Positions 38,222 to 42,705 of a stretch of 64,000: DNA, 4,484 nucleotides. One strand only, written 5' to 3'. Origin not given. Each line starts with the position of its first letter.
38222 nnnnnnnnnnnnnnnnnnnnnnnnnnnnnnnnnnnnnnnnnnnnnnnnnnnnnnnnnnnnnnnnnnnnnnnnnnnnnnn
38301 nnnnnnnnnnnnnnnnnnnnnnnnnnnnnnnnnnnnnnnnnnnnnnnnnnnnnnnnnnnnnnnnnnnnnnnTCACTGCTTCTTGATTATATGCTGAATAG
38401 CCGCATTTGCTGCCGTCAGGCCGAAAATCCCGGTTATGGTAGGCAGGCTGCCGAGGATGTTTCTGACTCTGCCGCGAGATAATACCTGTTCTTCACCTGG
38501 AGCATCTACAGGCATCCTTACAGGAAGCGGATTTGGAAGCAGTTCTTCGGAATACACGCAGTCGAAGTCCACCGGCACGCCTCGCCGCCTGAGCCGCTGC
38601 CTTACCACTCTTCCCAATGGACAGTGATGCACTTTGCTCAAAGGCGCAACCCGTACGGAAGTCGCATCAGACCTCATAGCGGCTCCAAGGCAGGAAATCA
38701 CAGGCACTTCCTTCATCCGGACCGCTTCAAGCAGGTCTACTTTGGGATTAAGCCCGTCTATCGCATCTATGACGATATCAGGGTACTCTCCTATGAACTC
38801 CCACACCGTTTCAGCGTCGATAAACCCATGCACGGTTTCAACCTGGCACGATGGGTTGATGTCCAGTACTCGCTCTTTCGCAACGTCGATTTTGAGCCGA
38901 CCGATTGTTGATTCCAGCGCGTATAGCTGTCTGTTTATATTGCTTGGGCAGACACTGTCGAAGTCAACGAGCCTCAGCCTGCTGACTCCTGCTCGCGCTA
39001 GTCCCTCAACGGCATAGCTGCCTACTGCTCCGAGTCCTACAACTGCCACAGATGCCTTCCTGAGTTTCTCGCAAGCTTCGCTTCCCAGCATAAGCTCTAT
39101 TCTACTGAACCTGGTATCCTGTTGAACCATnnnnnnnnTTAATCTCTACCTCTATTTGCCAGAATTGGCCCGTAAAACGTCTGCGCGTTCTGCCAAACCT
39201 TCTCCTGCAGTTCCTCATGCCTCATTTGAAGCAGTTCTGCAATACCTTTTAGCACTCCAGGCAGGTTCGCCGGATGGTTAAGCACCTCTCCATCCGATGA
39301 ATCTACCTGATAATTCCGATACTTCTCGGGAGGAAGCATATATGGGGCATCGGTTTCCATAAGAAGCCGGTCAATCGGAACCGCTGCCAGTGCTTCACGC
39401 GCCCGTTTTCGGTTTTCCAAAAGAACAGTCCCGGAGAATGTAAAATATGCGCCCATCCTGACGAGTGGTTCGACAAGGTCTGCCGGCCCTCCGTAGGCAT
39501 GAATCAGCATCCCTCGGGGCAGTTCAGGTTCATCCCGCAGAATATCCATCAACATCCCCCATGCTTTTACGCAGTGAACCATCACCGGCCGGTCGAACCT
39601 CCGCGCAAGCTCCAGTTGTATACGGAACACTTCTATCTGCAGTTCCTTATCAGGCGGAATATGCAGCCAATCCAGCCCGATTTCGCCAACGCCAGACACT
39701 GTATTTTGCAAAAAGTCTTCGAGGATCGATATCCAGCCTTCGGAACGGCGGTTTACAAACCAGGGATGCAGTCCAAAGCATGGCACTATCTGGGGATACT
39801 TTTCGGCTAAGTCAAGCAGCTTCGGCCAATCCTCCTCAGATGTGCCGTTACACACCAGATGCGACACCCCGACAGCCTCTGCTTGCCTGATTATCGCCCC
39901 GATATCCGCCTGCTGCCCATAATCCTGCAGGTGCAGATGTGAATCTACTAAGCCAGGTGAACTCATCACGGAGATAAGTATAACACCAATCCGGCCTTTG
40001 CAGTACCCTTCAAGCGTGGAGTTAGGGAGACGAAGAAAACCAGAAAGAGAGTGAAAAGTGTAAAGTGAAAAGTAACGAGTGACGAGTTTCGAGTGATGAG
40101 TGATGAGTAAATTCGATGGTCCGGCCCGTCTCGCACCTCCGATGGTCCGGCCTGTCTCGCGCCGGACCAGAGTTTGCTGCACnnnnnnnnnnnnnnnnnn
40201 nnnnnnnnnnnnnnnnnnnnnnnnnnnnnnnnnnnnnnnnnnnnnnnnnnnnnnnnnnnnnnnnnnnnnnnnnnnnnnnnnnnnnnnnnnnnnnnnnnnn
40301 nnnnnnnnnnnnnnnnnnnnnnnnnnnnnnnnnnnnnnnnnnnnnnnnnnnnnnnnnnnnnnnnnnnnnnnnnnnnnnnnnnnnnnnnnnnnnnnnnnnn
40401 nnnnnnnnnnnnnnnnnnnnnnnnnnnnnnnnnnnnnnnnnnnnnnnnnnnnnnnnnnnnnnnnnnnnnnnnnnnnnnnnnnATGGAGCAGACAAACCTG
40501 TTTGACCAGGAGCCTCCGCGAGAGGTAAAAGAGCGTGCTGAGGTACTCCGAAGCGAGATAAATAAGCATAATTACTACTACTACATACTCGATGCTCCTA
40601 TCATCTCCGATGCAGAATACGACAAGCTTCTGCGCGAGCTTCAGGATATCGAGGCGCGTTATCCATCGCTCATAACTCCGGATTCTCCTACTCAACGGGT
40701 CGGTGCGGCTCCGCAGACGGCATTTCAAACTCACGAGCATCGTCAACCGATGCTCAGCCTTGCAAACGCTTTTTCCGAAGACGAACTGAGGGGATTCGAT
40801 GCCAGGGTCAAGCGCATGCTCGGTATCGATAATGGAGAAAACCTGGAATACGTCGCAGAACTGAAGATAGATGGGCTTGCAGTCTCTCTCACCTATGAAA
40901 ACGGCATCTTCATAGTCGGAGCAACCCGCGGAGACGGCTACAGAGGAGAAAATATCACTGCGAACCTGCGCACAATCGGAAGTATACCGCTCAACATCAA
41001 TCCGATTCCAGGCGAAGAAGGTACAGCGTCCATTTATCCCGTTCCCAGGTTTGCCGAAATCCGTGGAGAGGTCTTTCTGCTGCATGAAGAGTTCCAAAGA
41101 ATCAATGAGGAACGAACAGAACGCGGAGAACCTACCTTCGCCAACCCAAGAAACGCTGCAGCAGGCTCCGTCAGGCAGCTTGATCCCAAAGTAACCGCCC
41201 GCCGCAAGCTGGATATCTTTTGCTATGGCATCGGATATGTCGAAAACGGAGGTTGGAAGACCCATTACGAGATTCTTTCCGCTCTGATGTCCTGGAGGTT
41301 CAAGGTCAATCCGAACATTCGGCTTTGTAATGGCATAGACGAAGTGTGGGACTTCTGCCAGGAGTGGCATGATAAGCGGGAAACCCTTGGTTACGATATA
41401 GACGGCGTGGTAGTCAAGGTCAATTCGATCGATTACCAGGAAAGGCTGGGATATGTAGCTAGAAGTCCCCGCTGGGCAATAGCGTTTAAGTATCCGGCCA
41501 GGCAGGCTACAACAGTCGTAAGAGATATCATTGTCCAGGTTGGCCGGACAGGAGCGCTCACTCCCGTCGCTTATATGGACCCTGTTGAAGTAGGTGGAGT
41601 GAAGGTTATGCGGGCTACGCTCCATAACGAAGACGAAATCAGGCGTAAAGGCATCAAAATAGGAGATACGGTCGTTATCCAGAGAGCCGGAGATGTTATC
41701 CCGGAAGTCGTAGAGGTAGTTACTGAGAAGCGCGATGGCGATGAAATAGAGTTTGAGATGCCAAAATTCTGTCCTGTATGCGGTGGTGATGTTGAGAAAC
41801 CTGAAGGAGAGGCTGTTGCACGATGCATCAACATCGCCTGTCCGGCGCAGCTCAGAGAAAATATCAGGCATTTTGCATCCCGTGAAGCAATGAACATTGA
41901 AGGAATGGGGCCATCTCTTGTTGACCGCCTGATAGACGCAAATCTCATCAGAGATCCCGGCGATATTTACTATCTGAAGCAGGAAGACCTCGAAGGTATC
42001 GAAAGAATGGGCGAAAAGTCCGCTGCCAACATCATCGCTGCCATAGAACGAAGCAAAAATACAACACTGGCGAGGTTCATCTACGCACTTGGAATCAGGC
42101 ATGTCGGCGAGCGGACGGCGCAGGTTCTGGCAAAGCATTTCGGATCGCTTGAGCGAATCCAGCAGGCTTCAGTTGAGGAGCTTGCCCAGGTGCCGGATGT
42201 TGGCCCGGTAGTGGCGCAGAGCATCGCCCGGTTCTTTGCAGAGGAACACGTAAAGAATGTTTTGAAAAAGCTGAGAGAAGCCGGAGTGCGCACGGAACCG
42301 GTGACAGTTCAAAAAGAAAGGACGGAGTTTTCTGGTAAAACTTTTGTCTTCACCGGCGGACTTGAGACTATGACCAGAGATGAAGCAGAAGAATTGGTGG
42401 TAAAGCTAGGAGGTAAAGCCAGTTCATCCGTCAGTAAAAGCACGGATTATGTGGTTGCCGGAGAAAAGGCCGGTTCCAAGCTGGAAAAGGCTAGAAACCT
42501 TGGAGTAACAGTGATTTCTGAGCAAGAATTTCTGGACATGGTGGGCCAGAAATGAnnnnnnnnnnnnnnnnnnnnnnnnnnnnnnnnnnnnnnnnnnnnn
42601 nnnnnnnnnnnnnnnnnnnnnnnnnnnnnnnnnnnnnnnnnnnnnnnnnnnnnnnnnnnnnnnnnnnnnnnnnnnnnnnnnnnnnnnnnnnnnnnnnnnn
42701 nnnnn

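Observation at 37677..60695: Shared ~190-230 aa C-terminal domain on otherwise different secreted proteins: candidate lineage-specific anchoring or sorting domain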

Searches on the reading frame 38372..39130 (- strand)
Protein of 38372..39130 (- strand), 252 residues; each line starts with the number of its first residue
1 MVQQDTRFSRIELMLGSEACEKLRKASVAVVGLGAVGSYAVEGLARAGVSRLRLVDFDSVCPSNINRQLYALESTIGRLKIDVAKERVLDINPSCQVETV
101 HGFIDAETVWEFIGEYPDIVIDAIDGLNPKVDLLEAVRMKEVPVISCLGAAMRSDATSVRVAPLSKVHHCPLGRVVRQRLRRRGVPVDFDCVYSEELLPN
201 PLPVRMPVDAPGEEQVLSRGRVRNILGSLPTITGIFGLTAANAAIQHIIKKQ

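Call 62: search_protein_families(library=pfam, proteins=[window:38372-39130:-], max_evalue=0.001)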
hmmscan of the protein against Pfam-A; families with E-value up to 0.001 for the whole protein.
window:38372-39130:- (252 aa): 1 family
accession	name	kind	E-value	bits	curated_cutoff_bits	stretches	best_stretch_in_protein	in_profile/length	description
PF00899.27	ThiF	-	7.2e-40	137.1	28.1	1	15-251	10-205/238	ThiF family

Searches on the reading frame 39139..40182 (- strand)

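Call 62: search_protein_families(library=pfam, proteins=[window:39139-40182:-], max_evalue=0.001)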
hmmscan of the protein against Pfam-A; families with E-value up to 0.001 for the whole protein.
window:39139-40182:- (347 aa): 1 family
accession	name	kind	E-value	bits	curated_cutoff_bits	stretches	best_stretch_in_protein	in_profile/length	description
PF01026.27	TatD_DNase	-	2.1e-64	217.8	27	1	79-338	1-253/253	TatD related DNase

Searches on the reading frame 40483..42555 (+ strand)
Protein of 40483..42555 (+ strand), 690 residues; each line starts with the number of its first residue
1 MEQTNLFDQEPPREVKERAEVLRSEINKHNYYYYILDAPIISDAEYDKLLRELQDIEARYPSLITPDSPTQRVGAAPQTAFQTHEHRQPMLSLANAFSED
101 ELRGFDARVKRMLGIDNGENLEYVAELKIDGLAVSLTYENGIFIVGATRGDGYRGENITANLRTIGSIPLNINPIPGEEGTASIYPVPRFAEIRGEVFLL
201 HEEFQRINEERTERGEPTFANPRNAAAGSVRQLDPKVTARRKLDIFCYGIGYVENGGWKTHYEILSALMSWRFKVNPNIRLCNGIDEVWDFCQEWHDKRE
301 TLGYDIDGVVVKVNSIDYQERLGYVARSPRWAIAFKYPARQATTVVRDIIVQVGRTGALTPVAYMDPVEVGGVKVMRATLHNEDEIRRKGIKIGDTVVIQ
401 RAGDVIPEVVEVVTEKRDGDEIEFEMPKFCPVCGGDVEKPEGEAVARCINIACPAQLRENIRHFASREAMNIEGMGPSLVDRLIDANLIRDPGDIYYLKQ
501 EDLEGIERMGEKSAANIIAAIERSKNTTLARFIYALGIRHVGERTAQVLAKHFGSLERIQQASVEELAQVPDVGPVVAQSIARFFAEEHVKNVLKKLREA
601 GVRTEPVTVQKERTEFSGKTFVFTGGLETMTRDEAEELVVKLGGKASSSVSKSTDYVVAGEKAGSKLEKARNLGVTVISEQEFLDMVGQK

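Call 62: search_protein_families(library=pfam, proteins=[window:40483-42555:+], max_evalue=0.001)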
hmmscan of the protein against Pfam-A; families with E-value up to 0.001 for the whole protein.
window:40483-42555:+ (690 aa): 12 families
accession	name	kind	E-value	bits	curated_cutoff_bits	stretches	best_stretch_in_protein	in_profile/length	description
PF01653.23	DNA_ligase_aden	-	1.5e-96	323.2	27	1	79-340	2-253/253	NAD-dependent DNA ligase adenylation domain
PF03120.22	DNA_ligase_OB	-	4.1e-34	116.7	32.9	1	343-420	1-78/79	NAD-dependent DNA ligase OB-fold domain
PF12826.13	HHH_2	-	7.2e-28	97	27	1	531-593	1-63/64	Helix-hairpin-helix motif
PF14520.12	HHH_5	-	2.4e-18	66.8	27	2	534-583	3-53/57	Helix-hairpin-helix domain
PF00533.33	BRCT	-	2.8e-17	63.1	21.3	1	613-686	3-77/78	BRCA1 C Terminus (BRCT) domain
PF03119.21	DNA_ligase_ZBD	-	4e-10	39.8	25.8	1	430-455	2-27/27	NAD-dependent DNA ligase C4 zinc finger domain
PF22745.1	Nlig-Ia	-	8.5e-10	39.6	27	1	15-66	2-53/92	DNA ligase-like, N-terminal NAD+-binding domain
PF00633.29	HHH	-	1.9e-08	34.2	24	1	555-583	1-29/30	Helix-hairpin-helix motif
PF12738.14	PTCB-BRCT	-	2e-07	31.4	22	1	625-679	6-60/63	twin BRCT domain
PF01367.25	5_3_exonuc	-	0.00021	22.1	40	0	537-563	22-48/97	5'-3' exonuclease, C-terminal SAM fold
PF12836.13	HHH_3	-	0.00031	21.2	27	0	561-583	10-32/65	Helix-hairpin-helix motif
PF16589.12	BRCT_2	-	0.00069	20.3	27.3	0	616-681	3-68/86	BRCT domain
